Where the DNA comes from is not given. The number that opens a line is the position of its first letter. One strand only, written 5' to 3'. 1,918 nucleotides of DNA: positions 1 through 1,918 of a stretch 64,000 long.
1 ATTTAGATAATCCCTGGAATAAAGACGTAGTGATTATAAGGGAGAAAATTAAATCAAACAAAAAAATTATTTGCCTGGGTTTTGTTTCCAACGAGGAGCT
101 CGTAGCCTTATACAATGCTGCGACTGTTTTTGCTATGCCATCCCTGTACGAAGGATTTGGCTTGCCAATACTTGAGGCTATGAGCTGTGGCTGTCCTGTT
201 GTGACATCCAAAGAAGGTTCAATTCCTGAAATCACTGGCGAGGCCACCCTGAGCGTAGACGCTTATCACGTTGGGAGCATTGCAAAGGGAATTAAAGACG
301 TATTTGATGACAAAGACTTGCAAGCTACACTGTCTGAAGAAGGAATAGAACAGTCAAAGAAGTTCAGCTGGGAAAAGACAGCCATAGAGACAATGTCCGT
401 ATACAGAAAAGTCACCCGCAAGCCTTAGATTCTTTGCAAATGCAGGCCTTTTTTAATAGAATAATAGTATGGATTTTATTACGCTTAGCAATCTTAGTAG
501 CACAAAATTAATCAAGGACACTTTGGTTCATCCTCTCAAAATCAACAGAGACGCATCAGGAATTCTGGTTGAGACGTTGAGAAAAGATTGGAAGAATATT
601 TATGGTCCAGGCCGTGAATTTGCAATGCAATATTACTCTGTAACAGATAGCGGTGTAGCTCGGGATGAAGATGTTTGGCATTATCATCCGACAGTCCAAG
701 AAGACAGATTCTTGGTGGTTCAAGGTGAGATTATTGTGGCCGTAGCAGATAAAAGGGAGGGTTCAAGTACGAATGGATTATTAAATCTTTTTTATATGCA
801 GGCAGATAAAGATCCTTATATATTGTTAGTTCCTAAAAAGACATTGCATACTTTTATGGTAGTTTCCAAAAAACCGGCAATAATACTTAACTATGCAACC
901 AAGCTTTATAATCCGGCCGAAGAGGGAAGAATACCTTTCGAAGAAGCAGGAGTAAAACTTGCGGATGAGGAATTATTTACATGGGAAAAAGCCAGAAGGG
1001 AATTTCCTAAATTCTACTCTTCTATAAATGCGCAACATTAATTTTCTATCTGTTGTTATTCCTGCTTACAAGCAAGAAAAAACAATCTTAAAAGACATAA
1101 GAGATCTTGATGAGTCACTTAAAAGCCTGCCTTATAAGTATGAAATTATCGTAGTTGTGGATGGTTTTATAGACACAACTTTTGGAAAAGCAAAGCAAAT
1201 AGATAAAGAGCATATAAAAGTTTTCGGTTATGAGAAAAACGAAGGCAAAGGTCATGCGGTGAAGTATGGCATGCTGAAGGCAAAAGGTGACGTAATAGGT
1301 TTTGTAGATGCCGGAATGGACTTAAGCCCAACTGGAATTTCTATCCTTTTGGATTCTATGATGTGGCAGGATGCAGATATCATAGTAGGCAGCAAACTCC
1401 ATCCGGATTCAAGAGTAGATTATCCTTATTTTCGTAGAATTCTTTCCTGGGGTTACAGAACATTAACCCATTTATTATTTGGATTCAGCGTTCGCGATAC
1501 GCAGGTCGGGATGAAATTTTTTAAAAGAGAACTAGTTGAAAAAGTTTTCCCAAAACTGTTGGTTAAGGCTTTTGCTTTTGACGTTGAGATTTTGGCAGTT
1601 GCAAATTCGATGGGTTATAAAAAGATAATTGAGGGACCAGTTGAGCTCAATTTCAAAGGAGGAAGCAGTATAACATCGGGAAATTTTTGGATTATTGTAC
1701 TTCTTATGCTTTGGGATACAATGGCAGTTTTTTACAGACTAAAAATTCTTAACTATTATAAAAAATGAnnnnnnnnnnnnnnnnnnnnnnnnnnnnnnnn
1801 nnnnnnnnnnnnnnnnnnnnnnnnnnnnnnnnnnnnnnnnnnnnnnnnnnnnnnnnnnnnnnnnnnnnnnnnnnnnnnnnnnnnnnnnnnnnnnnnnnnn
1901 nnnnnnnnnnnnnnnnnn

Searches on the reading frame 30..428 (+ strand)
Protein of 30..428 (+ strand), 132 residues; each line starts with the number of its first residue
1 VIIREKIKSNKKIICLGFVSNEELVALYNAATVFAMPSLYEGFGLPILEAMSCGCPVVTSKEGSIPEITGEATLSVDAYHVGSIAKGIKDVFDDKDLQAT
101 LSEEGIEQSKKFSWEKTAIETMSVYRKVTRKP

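Call 14: search_protein_families(library=pfam, proteins=[window:30-428:+], max_evalue=0.01)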
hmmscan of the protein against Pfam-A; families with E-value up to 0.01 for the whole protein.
window:30-428:+ (132 aa): 4 families
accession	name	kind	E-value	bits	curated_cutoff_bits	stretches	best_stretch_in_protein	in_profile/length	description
PF00534.26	Glycos_transf_1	-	1.6e-24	86.8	26.4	1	6-107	68-171/172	Glycosyl transferases group 1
PF13692.12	Glyco_trans_1_4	-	9.7e-21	75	27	1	6-94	52-142/142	Glycosyl transferases group 1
PF20706.3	GT4-conflict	-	2.3e-08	33.9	26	1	21-62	272-313/385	Family 4 Glycosyltransferase in conflict systems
PF13524.12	Glyco_trans_1_2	-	2.5e-05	24.7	25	1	14-116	30-137/144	Glycosyl transferase-like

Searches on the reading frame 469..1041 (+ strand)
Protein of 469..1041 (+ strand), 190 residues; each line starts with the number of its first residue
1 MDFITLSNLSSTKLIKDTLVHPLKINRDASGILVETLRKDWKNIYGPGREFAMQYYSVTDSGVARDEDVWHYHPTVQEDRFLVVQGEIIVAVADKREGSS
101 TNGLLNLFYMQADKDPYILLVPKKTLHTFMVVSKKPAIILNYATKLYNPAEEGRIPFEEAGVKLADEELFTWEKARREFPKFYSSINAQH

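Call 8: search_protein_families(library=pfam, proteins=[window:469-1041:+])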
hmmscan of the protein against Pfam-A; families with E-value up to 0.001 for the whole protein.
window:469-1041:+ (190 aa): 2 families
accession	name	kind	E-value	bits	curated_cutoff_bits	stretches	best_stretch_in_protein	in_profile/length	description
PF00908.23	dTDP_sugar_isom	-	1e-12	48.5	27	1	15-162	4-148/168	dTDP-4-dehydrorhamnose 3,5-epimerase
PF14667.12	Polysacc_synt_C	-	0.00086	19.9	28.7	0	27-151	2-107/111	Polysaccharide biosynthesis C-terminal domain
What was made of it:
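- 469..1041 (+): RmlC-like cupin epimerase (possible C5/C3,5 epimerase of a 4-keto-deoxy sugar). Pfam dTDP_sugar_isom 1e-12 (call 8).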

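Call 13: search_protein_families(library=ncbifam, proteins=[window:469-1041:+], max_evalue=1e-10)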
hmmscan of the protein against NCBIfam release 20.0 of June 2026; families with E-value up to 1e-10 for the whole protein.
window:469-1041:+ (190 aa): 0 families

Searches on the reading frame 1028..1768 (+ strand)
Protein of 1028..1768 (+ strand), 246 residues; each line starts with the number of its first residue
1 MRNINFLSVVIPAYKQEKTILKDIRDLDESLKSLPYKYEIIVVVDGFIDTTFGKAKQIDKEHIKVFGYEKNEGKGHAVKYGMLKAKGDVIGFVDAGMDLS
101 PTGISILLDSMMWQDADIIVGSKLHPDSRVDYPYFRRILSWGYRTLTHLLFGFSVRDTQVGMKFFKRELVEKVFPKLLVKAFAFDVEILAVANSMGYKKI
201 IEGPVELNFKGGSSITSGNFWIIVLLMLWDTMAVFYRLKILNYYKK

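Call 8: search_protein_families(library=pfam, proteins=[window:1028-1768:+])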
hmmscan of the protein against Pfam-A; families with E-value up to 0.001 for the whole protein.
window:1028-1768:+ (246 aa): 2 families
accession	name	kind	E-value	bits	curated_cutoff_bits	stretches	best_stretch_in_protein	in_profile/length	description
PF00535.33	Glycos_transf_2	-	2e-18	67.3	23.3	1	8-174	1-168/168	Glycosyl transferase family 2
PF13641.12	Glyco_tranf_2_3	-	0.00046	20.7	27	1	7-101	3-101/230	Glycosyltransferase like family 2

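Call 40: find_encoding_contigs(protein=window:1028-1768:+, flank=10000, max_places=3)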
Protein window:1028-1768:+ (246 aa): 3 contigs read that carry it; 1 place shown.
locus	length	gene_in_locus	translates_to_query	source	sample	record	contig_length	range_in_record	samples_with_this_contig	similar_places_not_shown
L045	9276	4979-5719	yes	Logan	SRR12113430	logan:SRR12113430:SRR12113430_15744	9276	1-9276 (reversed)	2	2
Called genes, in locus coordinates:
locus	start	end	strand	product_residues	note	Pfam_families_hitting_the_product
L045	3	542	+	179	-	?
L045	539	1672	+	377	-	PF26314:MptA_B_family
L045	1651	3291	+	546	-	PF10131:PTPS_related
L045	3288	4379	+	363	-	PF13439:Glyco_transf_4, PF00534:Glycos_transf_1, PF13692:Glyco_trans_1_4, PF13524:Glyco_trans_1_2 (weak), PF20706:GT4-conflict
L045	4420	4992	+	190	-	PF00908:dTDP_sugar_isom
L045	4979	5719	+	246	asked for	PF00535:Glycos_transf_2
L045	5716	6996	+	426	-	PF01943:Polysacc_synt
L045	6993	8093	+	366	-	PF13439:Glyco_transf_4, PF20706:GT4-conflict, PF00534:Glycos_transf_1, PF13692:Glyco_trans_1_4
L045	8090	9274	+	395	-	?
